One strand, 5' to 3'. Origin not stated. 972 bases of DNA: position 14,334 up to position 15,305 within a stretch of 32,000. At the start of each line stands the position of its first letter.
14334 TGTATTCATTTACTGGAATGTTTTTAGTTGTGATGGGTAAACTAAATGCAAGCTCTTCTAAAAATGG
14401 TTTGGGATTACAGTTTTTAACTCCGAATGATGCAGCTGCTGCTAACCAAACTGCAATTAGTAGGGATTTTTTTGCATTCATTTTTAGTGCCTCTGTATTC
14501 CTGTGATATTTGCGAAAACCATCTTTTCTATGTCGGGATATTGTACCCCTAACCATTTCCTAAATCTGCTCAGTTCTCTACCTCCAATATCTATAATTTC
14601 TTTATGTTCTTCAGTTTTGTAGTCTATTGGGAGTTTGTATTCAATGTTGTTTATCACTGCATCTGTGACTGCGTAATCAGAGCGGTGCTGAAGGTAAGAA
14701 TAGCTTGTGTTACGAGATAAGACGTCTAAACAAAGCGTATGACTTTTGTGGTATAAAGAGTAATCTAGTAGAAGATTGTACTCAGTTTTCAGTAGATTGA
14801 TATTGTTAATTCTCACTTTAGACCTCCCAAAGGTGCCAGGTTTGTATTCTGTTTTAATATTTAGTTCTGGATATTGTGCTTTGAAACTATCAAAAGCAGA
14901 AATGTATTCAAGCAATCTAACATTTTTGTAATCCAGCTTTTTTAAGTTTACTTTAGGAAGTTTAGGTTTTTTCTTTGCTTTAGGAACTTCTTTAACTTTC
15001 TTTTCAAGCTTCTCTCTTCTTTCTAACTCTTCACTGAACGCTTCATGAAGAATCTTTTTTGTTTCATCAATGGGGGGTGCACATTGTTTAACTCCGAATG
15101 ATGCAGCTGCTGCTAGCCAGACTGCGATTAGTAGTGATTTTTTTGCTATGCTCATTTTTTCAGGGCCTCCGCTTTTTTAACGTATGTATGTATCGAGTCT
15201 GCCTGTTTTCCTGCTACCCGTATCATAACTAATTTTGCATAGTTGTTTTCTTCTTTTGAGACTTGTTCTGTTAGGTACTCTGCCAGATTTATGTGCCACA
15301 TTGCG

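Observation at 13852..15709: Conserved signal-peptide cassette with divergent mature domains (3 tandem genes plus a dispersed copy at 27292-27918)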

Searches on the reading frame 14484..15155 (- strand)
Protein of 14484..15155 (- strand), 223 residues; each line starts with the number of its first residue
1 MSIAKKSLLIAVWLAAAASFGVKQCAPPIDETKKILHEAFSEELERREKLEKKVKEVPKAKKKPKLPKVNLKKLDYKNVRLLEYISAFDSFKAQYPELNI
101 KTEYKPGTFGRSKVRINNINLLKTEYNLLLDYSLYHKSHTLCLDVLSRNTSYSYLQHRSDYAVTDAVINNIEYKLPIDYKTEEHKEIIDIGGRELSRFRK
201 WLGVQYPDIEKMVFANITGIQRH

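Call 9: search_protein_families(library=pfam, max_evalue=0.1, proteins=[window:14484-15155:-])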
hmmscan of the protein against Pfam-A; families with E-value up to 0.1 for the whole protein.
window:14484-15155:- (223 aa): 1 family
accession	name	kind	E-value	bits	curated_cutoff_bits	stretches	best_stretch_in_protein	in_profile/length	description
PF10593.14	Z1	-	0.028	14.4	25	0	167-197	108-139/228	Z1 domain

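Call 10: search_protein_families(library=phrogs, max_evalue=0.01, proteins=[window:14484-15155:-])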
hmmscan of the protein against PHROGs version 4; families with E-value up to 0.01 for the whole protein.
window:14484-15155:- (223 aa): 0 families

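Call 13: find_homologous_proteins(query=window:14484-15155:-, max_evalue=1)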
Query window:14484-15155:- (223 aa): 3 proteins with E <= 1 among 317 candidates.
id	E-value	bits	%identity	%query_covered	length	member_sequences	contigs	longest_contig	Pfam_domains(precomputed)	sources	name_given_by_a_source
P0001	1.0e-142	491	100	100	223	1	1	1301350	-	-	-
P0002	1.1e-2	33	40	44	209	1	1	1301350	-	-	-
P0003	1.2e-2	33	90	9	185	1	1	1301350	-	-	-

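Call 14: find_encoding_contigs(protein=P0001, flank=1000, max_places=3)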
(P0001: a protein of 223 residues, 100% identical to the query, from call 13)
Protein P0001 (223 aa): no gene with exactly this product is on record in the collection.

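Call 82: search_protein_families(library=ncbifam, max_evalue=1, proteins=[window:14484-15155:-])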
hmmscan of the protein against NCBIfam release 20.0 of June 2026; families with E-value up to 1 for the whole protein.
window:14484-15155:- (223 aa): 0 families

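Call 90: find_encoding_contigs(protein=P0002, flank=4000, max_places=3)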
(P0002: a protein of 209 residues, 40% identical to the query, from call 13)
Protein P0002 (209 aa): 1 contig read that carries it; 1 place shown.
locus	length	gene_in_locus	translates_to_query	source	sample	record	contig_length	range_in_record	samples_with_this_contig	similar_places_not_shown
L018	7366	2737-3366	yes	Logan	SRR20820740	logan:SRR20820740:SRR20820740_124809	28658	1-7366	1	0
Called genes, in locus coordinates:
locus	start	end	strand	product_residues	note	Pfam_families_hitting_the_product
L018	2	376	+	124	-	?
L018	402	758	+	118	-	-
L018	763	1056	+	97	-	-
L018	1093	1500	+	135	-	-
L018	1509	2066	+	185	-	-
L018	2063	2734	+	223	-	-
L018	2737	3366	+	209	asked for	-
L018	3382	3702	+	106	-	-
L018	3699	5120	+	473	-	-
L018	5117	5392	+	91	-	-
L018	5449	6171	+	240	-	-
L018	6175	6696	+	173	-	-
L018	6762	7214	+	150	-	-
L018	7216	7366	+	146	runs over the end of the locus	-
